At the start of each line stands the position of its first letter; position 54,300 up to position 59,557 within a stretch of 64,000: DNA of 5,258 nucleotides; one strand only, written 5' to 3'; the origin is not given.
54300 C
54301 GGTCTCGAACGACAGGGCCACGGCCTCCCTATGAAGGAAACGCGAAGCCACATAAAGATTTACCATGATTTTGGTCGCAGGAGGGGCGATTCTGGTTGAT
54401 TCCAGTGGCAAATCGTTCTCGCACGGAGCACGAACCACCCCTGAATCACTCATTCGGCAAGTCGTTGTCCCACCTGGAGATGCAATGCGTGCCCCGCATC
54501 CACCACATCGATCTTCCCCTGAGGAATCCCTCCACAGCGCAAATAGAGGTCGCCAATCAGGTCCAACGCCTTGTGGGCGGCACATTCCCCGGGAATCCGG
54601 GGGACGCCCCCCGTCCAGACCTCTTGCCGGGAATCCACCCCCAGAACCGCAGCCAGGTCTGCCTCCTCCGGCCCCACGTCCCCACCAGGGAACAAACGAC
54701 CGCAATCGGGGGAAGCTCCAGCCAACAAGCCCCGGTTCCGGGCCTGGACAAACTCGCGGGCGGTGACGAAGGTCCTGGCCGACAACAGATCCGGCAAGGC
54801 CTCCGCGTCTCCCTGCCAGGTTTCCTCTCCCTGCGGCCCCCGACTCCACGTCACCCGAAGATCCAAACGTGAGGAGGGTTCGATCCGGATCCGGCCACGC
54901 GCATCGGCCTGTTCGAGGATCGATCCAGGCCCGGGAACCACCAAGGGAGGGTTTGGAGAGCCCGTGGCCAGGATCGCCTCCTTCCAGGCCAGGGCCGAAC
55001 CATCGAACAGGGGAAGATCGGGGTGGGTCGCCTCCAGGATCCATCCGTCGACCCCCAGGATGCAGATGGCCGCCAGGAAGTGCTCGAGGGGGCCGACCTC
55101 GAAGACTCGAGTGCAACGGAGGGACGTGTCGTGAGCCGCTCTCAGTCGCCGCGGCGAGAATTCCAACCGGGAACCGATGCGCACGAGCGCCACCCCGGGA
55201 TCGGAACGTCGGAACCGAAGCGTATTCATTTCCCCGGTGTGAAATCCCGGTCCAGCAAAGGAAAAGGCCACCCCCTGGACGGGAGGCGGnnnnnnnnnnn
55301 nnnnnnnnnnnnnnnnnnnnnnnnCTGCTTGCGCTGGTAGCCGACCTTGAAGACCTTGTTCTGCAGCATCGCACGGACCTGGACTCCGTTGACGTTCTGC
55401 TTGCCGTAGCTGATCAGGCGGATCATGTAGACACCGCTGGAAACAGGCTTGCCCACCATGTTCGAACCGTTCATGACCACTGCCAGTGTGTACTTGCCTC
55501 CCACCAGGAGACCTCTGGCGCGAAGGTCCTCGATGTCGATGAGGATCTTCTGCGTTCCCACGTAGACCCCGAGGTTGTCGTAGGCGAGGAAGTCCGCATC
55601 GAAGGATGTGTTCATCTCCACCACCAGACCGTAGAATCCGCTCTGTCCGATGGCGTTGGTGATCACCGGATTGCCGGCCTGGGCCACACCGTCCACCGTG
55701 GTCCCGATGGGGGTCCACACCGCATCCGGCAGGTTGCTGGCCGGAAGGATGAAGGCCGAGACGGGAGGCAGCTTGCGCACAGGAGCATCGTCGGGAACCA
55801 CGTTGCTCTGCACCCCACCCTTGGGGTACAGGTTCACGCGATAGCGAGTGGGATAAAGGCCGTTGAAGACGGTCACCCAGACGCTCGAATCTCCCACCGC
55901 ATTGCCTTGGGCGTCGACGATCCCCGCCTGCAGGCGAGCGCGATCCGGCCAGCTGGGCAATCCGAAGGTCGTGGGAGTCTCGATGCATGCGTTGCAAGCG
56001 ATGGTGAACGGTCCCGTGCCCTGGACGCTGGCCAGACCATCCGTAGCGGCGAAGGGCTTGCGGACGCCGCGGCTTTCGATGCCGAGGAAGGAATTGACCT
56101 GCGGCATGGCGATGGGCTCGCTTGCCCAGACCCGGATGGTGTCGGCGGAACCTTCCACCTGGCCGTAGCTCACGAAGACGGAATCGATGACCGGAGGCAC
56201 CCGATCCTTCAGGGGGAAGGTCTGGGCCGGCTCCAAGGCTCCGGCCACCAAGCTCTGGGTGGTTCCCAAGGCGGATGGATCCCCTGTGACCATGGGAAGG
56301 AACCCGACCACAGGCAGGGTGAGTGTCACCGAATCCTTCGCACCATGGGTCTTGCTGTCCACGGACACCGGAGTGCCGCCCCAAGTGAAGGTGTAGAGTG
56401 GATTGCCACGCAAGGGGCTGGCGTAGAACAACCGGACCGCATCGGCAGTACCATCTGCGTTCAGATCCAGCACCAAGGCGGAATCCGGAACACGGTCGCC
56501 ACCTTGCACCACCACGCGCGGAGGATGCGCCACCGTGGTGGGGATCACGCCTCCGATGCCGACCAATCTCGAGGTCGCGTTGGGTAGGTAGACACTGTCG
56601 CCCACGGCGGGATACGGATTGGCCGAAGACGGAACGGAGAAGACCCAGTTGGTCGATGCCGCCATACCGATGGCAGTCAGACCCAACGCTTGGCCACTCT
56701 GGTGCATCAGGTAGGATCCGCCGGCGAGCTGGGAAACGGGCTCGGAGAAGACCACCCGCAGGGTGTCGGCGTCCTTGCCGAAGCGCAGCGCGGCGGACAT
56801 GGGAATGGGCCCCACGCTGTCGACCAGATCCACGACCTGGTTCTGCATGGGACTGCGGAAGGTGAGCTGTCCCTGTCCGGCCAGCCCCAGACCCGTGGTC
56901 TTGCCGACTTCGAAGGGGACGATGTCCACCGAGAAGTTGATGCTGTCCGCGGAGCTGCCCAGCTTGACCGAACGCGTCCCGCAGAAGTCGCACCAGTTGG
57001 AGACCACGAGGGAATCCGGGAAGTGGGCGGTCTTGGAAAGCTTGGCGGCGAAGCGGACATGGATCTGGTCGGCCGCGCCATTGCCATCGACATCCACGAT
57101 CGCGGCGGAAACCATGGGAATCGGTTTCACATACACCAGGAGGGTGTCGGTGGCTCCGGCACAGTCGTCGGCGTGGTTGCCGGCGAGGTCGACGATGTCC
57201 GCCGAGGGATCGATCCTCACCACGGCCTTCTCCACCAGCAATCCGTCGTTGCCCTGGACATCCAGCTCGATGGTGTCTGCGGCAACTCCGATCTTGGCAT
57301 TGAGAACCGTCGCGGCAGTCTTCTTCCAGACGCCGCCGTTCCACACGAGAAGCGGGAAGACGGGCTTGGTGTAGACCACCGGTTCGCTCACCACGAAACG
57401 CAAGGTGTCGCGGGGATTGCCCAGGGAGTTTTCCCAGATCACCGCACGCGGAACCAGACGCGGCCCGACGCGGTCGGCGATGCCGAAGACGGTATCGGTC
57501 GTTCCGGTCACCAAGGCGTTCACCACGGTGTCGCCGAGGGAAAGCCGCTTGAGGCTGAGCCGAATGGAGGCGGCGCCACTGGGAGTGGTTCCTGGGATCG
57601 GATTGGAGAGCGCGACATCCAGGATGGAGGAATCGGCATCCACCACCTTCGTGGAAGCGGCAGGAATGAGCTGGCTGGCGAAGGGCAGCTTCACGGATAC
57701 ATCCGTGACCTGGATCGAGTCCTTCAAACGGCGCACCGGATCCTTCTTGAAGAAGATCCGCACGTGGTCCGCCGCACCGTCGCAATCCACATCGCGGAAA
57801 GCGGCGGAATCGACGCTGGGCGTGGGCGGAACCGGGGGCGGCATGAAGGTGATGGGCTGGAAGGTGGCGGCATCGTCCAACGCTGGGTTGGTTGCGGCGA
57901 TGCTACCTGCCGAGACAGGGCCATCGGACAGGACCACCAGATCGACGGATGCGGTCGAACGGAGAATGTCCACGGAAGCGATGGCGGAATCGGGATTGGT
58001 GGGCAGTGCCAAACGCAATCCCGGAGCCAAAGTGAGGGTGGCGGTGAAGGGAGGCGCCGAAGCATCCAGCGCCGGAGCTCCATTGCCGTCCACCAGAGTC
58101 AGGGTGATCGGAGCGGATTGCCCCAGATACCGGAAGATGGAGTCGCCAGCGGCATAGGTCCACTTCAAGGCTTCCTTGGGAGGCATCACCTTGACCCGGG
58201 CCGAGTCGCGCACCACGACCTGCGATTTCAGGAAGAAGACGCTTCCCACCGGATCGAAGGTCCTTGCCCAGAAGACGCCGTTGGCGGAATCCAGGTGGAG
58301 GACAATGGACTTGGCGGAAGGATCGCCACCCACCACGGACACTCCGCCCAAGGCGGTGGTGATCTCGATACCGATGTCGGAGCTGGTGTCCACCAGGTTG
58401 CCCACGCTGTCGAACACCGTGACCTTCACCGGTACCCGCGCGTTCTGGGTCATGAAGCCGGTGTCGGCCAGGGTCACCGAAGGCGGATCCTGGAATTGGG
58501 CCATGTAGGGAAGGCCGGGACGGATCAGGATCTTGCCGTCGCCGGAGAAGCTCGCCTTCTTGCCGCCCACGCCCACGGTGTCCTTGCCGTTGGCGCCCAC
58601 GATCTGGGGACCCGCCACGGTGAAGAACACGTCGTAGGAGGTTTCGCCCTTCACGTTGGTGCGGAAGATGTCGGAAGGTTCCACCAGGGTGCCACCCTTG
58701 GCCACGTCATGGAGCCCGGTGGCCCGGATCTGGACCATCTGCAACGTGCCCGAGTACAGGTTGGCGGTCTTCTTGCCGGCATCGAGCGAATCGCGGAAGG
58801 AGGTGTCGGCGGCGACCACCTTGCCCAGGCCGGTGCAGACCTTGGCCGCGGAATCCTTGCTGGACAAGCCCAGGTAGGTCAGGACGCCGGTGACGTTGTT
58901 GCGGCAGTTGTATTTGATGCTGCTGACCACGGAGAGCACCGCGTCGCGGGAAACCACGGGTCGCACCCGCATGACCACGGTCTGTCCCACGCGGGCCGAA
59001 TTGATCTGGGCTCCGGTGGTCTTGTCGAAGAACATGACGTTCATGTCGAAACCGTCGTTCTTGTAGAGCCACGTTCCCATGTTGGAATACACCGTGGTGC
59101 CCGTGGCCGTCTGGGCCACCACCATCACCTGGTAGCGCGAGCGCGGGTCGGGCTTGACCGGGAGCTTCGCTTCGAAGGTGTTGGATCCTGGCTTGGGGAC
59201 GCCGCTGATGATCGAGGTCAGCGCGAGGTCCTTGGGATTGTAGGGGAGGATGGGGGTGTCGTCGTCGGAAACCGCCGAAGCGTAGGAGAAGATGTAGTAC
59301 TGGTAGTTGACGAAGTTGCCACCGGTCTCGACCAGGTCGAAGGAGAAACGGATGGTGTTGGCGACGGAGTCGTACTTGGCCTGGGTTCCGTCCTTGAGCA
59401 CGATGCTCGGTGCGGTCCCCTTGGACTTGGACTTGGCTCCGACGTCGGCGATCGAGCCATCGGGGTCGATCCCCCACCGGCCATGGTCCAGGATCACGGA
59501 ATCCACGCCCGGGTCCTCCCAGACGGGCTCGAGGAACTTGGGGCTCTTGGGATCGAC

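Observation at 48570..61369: New-looking paralogous family of ~1900-2000-aa secreted proteins: shared beta-helix N-domain, Ca-binding-like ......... motifs, Ig-like arrays and a shared ~70-aa C-terminal domain ending KVGY[KQ]R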

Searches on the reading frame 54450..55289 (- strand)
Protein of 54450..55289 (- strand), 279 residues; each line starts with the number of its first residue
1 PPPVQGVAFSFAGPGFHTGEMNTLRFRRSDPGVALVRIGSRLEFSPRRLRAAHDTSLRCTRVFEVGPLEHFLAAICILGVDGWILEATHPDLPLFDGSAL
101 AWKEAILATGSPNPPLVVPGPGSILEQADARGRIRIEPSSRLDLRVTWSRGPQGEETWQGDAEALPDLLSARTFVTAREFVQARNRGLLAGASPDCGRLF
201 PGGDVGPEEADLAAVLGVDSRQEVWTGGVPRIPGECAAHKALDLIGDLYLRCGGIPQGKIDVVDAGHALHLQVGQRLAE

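Call 22: search_protein_families(library=pfam, proteins=[window:54450-55289:-], max_evalue=0.001)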
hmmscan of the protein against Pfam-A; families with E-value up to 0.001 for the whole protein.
window:54450-55289:- (279 aa): 1 family
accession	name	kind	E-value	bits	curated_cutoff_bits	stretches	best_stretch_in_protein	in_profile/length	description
PF03331.19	LpxC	-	2.4e-29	103.1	27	2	9-196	8-205/268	UDP-3-O-acyl N-acetylglycosamine deacetylase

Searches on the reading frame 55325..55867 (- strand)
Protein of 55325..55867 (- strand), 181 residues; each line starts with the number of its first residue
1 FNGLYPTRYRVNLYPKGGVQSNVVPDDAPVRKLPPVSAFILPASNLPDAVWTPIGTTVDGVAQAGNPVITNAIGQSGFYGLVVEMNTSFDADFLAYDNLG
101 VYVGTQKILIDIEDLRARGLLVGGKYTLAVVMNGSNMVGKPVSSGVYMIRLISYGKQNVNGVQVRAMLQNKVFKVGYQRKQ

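Call 14: search_protein_families(library=ncbifam, proteins=[window:55325-55850:-], max_evalue=1)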
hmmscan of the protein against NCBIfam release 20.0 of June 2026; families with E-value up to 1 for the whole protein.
window:55325-55850:- (175 aa): 0 families

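Call 54: predict_structure(alignment_id=A3)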
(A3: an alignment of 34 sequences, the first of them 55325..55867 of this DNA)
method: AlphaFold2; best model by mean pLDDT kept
length: 181 residues; sequences in the alignment: 34
mean_pLDDT: 91.7   pTM: 0.87
mean pLDDT of the five models: 91.7, 91.4, 91.3, 90.4, 90.2
residues with pLDDT >= 90: 147; 70-90: 26; 50-70: 6; < 50: 2
segments of 3 or more residues with pLDDT < 50: none
pLDDT, mean of each block of 10 residues (from residue 1): 72 81 82 96 94 96 96 93 96 95 96 96 96 92 94 93 93 92 75
secondary structure, 60 per line:
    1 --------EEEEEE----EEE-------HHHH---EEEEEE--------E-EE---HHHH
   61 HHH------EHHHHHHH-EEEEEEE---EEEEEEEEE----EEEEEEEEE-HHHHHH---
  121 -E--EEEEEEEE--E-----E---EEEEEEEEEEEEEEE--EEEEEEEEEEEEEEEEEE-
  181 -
elements in order: E9-14 E19-21 H29-32 E36-41 H57-63 H71-77 E79-85 E89-97 E102-110 H112-117 E125-132 E145-159 E162-179
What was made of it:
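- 55325..55861 (-): B C-terminal domain (res 1837-2015): basic FlgD-Ig / T9SS-CTD-like beta-sandwich with a ~60-aa insert, ending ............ AF2 pLDDT 91.7, pTM 0.87 (call 54).
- On T9SS cargo (any CTD type): AF2 gives a single confident domain, pLDDT 91.7 (call 54).
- On T1SS RTX giant adhesins: The C-terminus is a beta-sandwich (call 54).
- Checked: The shared C-terminal domain is about 180 aa. It folds as one compact unit (pLDDT 91.7, pTM 0.87; call 54), not about 70 aa.
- CTD fold: one confident domain (call 54).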

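Call 56: fold_search(model_id=the predicted structure, library=pdb)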
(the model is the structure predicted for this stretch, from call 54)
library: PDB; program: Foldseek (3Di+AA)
matches with E <= 10: 1135; with E <= 0.001: 0
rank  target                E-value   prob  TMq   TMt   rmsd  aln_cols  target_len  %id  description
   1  1xf1_A                3.7e-03  1.00  0.37  0.09   5.4       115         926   16  Structure of C5a peptidase- a key virulence factor from Streptococcus (released 2005-11-22)
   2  7bj3                  5.5e-03  0.99  0.35  0.08   5.6       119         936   13  ScpA from Streptococcus pyogenes, S512A active site mutant (released 2021-05-12)
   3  4f8l                  6.9e-03  0.97  0.36  0.43   5.5       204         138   10  X-ray structure of PsaA from Yersinia pestis, in complex with galactose and AEBSF (released 2013-05-22)
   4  8jmw_A                7.7e-03  0.98  0.27  0.12   6.2       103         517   16  Fibril form of serine peptidase Vpr (released 2023-12-06)
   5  8tmc_H                7.7e-03  0.75  0.25  0.31   8.3       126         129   10  Cryo-EM structure of CorA in complex with conformation-specific synthetic antibody C12 and 20 mM MgCl2, State MG20-2 (released 2025-02-12)
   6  7pnq_D                8.6e-03  0.89  0.28  0.36   8.1       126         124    6  Human coronavirus OC43 spike glycoprotein ectodomain in complex with the 43E6 antibody Fab fragment (released 2022-04-20)
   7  4f8p_A                1.0e-02  0.98  0.37  0.44   5.2       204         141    9  X-ray structure of PsaA from Yersinia pestis, in complex with galactose (released 2013-05-22)
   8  4hji_A                1.0e-02  0.51  0.26  0.30  11.2       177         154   18  Structure of the CooA pilin subunit from enterotoxigenic Escherichia coli (released 2012-12-19)
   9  9ard_A                1.1e-02  0.96  0.35  0.45   8.2       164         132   10  Structure of Pycsar EcPycC cyclase immunoglobulin-like AGS-C domain (released 2024-06-19)
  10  9bnl_H                1.1e-02  0.80  0.26  0.32   8.5       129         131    8  Cryo-EM structure of rhesus antibody 6070-a.01 in complex with HIV-1 Env trimer Q23.17 MD39 (released 2025-05-07)
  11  8gul_A                1.2e-02  1.00  0.40  0.18   5.2       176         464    8  Chitin-active AA10 LPMO (GbpA) complexed with Cu(II) from Vibrio campbellii (released 2023-06-21)
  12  7yzx_A                1.4e-02  0.99  0.35  0.09   5.5       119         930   15  ScpA from Streptococcus pyogenes, D783A mutant. (released 2022-08-31)
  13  8bty_A                1.4e-02  0.99  0.35  0.09   5.4       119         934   15  Structure of the active form of ScpB, the C5a-peptidase from Streptococcus agalactiae. (released 2023-11-15)
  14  2xwx_A                1.4e-02  1.00  0.32  0.17   4.5       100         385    8  Vibrio cholerae colonization factor GbpA crystal structure (released 2011-11-16)
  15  5xxz_B                1.5e-02  0.94  0.37  0.06  11.8       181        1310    8  Crystal structure of a serine protease from Streptococcus species (released 2018-08-08)
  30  3c12                  2.8e-02  0.93  0.30  0.37   9.6       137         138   13  Crystal Structure of FlgD from Xanthomonas campestris: Insights into the Hook Capping Essential for Flagellar Assembly (released 2008-12-09)
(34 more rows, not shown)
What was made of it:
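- On FlgD Ig-like domain superfamily (PF13860): Foldseek places FlgD 3c12 at rank 30 (call 56).
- PorU ranks 23rd (E 0.021) and FlgD 30th (call 56). Structural matches are weak (call 56).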

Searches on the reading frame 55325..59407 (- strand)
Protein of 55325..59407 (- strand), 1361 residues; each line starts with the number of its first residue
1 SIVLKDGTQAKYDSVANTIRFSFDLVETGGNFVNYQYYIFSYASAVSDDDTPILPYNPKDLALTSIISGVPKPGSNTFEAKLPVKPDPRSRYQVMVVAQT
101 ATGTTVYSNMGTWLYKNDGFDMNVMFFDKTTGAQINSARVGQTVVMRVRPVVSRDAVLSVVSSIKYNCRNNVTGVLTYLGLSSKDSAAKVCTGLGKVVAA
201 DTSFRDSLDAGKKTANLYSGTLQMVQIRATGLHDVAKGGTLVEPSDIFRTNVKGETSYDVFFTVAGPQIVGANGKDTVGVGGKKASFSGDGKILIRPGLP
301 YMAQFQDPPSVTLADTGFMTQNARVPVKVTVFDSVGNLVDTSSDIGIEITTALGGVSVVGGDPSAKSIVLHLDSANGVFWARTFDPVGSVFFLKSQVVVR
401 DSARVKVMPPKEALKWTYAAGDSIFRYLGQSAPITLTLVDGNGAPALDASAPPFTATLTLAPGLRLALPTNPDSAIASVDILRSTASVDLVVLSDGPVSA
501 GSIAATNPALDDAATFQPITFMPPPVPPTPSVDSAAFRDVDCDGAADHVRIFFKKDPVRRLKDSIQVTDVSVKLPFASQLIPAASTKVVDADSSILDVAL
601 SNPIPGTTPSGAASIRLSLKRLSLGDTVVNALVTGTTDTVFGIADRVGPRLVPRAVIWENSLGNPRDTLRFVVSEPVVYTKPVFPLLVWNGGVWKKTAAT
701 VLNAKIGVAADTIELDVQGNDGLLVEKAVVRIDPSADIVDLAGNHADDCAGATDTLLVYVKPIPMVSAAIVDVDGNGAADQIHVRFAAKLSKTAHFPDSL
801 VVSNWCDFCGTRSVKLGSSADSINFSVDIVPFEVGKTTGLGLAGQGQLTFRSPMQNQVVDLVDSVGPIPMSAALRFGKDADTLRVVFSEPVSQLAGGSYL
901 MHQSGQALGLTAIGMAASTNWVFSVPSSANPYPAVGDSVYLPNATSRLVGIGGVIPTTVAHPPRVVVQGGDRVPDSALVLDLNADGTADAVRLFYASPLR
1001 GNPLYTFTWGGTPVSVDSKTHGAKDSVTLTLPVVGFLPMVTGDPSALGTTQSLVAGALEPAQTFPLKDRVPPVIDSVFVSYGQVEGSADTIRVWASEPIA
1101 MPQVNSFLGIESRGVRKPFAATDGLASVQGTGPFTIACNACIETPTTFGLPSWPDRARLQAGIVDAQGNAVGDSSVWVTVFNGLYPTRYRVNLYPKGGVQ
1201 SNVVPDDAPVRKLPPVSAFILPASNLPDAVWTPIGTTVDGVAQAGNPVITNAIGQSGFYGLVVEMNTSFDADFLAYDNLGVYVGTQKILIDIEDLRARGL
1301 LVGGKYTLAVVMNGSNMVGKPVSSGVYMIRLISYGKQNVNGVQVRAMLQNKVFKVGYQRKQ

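Call 99: search_solved_structures(query=window:55325-59407:-, max_evalue=1)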
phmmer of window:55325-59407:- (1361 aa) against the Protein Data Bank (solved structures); distinct sequences matched with E-value up to 1: 2.
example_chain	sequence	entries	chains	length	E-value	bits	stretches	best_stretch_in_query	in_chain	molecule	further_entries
4rjj_A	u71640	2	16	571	0.00013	22.9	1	456-624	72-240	Acetolactate synthase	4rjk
4rji_A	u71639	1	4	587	0.00014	22.8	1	456-624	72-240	Acetolactate synthase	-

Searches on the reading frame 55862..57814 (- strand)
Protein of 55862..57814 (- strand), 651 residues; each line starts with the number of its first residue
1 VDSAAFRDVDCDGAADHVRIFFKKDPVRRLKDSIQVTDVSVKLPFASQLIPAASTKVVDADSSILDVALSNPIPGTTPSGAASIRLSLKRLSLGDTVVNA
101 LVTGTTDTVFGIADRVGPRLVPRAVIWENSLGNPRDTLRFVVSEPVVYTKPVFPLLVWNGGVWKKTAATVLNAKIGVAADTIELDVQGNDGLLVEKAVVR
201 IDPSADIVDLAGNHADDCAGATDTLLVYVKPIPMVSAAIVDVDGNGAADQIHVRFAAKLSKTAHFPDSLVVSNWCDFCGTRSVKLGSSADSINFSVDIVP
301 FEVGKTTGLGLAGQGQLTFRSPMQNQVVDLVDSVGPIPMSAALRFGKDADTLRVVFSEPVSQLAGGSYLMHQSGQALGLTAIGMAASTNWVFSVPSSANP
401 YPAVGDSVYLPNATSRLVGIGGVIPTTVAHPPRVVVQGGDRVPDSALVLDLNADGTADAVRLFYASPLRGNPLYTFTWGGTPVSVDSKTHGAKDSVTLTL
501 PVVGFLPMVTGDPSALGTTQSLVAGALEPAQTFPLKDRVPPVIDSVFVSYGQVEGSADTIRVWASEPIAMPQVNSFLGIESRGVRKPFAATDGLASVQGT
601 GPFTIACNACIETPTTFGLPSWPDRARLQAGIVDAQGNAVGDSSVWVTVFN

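Call 68: search_protein_families(library=pfam, proteins=[window:55862-57814:-], max_evalue=10)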
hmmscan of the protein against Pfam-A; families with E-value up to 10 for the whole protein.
window:55862-57814:- (651 aa): 1 family
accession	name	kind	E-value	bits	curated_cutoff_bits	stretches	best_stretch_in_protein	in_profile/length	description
PF13517.12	FG-GAP_3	-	0.81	10.8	26.9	0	444-460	44-60/61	FG-GAP-like repeat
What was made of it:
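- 55862..57814 (-): B: three homologous ~200-235-aa modules (res 1186-1420, 1421-1622, 1623-1836). Each has a DxDxDG loop (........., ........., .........), then a beta-rich part, then a 'D..P ... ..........' part. Only sub-threshold FG-GAP_3 hits on the loops (call 68).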

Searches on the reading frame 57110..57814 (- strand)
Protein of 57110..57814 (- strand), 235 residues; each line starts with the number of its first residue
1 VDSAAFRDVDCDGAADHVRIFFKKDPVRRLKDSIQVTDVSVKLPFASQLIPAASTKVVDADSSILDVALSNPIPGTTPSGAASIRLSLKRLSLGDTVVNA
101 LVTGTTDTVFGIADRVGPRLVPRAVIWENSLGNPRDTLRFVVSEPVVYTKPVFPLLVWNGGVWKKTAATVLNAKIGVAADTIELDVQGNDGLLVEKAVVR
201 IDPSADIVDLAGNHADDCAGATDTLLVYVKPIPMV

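Call 53: search_solved_structures(query=A5, max_evalue=10, show_alignments=2)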
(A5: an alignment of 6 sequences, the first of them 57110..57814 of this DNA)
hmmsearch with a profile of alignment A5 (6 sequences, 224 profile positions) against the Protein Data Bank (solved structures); distinct sequences matched with E-value up to 10: 0.
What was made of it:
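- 55862..57814 (-): No PDB sequence match (call 53).
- Tried and rejected: The profile of the six repeat modules found nothing among PDB sequences (call 53).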

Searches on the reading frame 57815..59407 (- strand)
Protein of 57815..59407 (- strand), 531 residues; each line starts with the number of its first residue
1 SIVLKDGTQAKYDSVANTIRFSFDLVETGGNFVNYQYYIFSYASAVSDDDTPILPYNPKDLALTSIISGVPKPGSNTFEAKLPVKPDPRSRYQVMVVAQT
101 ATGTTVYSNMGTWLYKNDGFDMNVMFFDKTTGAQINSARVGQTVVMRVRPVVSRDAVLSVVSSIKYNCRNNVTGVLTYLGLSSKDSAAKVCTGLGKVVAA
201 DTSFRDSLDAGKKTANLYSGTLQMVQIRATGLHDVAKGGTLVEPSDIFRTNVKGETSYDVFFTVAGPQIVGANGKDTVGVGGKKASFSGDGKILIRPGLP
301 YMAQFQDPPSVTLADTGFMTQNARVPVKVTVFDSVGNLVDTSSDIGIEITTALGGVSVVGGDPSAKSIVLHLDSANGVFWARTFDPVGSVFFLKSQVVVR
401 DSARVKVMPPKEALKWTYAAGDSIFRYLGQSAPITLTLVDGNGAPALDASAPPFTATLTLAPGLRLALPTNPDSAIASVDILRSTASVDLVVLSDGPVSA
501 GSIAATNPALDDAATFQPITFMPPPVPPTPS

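Call 68: search_protein_families(library=pfam, proteins=[window:57815-59407:-], max_evalue=10)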
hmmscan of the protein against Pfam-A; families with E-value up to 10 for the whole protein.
window:57815-59407:- (531 aa): 0 families
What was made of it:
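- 57815..59404 (-): B Ig-like array (res 656-1185), about four to five beta-sandwich domains. No Pfam hit (call 68).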
